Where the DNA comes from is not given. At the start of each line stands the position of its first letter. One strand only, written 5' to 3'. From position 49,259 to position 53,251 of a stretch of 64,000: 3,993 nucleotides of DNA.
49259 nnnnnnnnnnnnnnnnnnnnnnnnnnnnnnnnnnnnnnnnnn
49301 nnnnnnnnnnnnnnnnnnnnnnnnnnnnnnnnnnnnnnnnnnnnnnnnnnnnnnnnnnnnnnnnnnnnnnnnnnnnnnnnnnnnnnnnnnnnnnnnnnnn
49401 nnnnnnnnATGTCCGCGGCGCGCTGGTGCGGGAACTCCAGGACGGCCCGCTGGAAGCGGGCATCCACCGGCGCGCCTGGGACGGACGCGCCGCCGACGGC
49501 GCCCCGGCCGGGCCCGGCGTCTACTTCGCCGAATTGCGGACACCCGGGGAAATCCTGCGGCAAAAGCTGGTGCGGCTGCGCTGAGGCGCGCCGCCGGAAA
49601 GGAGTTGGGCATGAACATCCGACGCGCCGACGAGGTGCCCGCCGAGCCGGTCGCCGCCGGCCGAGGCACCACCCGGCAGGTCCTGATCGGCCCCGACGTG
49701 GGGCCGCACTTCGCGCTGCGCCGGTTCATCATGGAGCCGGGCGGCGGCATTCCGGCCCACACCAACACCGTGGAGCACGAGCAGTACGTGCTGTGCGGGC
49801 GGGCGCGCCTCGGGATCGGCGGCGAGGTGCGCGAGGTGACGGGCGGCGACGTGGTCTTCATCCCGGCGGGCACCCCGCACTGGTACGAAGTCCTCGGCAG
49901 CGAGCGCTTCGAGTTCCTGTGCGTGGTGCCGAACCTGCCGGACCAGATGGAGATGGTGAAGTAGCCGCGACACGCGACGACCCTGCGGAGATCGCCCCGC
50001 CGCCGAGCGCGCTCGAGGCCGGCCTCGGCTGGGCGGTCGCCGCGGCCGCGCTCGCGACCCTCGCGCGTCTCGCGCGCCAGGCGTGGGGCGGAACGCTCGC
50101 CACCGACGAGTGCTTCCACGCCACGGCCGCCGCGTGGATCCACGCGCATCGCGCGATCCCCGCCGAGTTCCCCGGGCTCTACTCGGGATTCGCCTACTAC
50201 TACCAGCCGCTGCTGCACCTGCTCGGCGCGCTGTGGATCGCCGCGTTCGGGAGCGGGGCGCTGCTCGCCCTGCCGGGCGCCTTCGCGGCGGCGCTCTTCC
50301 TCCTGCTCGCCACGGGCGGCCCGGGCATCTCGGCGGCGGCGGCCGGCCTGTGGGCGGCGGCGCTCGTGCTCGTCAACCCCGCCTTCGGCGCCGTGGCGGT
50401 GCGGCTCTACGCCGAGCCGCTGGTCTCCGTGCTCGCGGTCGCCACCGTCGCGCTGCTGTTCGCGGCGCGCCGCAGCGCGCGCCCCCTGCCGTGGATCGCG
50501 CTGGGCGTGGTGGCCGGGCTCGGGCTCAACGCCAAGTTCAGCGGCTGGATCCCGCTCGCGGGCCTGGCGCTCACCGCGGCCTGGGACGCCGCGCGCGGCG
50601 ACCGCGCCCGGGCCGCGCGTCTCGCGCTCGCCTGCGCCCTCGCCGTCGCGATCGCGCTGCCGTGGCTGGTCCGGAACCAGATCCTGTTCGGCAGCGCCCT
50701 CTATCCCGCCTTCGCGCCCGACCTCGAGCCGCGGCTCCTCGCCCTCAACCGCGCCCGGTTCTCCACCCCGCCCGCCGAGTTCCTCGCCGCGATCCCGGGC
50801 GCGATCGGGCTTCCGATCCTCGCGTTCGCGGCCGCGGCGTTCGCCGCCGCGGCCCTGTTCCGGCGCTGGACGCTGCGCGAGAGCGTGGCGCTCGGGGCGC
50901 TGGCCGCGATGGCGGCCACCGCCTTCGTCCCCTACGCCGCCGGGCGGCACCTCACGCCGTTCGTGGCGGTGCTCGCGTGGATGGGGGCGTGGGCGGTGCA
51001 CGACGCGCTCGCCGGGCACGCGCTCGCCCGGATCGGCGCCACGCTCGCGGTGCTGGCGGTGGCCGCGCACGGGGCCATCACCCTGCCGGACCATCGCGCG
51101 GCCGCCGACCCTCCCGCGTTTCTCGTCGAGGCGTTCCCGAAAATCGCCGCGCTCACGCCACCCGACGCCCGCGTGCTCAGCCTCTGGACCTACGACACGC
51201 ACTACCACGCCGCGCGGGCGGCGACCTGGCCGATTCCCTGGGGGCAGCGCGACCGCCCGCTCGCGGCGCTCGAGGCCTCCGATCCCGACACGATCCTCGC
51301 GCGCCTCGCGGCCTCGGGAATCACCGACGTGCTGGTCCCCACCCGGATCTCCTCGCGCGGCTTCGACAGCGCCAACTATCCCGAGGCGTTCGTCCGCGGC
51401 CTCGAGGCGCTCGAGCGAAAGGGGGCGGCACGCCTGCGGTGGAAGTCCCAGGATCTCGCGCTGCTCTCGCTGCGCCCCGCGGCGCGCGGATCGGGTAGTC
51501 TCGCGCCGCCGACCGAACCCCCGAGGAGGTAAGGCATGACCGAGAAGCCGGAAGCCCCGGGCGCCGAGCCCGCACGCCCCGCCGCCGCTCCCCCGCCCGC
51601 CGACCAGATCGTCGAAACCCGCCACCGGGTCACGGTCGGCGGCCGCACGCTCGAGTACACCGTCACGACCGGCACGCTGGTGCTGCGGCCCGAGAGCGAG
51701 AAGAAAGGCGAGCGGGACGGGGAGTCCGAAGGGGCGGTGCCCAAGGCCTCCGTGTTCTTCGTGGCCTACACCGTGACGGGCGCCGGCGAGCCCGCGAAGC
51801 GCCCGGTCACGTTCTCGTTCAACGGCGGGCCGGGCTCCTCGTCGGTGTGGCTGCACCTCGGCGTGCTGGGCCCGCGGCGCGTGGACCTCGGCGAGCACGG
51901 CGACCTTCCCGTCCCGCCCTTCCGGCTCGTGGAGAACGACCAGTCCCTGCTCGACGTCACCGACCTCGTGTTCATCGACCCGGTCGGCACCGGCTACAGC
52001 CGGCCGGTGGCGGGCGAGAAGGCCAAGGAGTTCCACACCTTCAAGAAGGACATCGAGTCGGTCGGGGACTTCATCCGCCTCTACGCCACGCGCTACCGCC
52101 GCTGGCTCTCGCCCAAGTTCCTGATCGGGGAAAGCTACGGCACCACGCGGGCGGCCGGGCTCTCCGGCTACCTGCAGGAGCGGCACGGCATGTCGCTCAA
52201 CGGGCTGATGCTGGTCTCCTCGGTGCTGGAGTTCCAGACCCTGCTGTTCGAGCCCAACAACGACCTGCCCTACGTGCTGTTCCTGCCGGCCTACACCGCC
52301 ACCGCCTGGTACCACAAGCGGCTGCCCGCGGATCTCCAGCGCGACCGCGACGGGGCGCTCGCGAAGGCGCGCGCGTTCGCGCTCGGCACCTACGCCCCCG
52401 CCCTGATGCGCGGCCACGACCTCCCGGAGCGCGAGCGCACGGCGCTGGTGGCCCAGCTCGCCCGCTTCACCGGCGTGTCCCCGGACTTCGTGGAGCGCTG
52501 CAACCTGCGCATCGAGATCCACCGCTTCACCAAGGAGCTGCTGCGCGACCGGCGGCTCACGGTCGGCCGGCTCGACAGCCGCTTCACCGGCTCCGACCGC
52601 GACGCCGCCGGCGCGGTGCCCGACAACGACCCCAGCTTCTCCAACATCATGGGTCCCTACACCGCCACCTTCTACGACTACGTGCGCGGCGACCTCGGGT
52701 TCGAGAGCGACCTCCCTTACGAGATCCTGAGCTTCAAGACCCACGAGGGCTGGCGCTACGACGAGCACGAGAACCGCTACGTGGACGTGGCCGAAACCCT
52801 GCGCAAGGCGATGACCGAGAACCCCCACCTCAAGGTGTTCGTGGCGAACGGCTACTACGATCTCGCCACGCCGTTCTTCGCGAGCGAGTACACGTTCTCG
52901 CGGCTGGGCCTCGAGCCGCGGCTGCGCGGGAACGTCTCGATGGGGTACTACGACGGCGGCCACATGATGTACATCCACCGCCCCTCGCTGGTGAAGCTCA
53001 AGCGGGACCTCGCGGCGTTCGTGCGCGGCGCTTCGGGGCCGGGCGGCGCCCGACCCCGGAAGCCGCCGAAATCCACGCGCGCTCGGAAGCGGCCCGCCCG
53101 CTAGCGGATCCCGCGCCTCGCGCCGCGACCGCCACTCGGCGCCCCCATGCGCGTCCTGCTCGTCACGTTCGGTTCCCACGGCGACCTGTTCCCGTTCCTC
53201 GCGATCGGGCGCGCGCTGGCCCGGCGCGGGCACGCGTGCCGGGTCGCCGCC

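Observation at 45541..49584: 1347-aa secreted protein built of 11 alternating A/B-type PPC-like repeats ending in a T9SS-type sorting domain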

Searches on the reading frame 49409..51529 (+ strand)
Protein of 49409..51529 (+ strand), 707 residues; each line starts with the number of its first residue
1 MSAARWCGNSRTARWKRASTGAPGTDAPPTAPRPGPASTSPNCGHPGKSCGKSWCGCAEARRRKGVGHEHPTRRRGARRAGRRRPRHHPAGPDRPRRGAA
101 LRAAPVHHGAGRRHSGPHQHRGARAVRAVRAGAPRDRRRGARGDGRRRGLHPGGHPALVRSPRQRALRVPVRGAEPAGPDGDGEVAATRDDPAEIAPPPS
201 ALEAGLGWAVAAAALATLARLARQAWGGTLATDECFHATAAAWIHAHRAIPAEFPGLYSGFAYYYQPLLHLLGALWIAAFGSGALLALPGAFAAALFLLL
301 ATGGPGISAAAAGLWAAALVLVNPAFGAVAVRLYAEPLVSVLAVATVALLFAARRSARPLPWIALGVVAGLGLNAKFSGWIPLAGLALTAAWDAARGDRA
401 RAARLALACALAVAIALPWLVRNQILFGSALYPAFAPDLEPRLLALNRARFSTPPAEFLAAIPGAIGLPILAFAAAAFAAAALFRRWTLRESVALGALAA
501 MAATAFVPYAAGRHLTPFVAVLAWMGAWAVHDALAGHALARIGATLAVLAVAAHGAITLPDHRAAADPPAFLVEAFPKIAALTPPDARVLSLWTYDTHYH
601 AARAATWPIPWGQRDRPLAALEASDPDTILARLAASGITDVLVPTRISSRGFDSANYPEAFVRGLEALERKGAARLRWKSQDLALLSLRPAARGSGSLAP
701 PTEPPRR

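Call 17: search_protein_families(library=pfam, proteins=[window:49409-51529:+], max_evalue=0.001)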
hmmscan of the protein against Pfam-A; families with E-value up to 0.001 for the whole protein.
window:49409-51529:+ (707 aa): 0 families

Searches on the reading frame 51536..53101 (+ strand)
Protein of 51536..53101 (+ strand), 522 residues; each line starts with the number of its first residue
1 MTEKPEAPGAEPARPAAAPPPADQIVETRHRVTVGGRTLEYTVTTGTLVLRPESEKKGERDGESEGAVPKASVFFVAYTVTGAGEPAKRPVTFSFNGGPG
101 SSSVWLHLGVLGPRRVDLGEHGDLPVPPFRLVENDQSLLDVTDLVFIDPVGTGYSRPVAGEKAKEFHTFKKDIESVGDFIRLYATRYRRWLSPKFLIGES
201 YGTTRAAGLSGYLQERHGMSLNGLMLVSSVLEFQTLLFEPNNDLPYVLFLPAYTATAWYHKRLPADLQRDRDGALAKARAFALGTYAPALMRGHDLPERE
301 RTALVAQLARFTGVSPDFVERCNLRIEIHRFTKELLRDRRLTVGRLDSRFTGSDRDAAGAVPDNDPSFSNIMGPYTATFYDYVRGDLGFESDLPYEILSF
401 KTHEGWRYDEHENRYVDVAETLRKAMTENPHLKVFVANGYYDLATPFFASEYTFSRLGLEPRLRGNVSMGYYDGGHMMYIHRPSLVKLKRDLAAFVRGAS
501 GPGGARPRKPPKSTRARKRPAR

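Call 17: search_protein_families(library=pfam, proteins=[window:51536-53101:+], max_evalue=0.001)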
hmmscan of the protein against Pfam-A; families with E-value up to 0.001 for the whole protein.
window:51536-53101:+ (522 aa): 1 family
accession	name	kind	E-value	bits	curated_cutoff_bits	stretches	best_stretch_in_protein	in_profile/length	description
PF00450.28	Peptidase_S10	-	1.2e-11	45.1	21.9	1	71-207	24-151/420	Serine carboxypeptidase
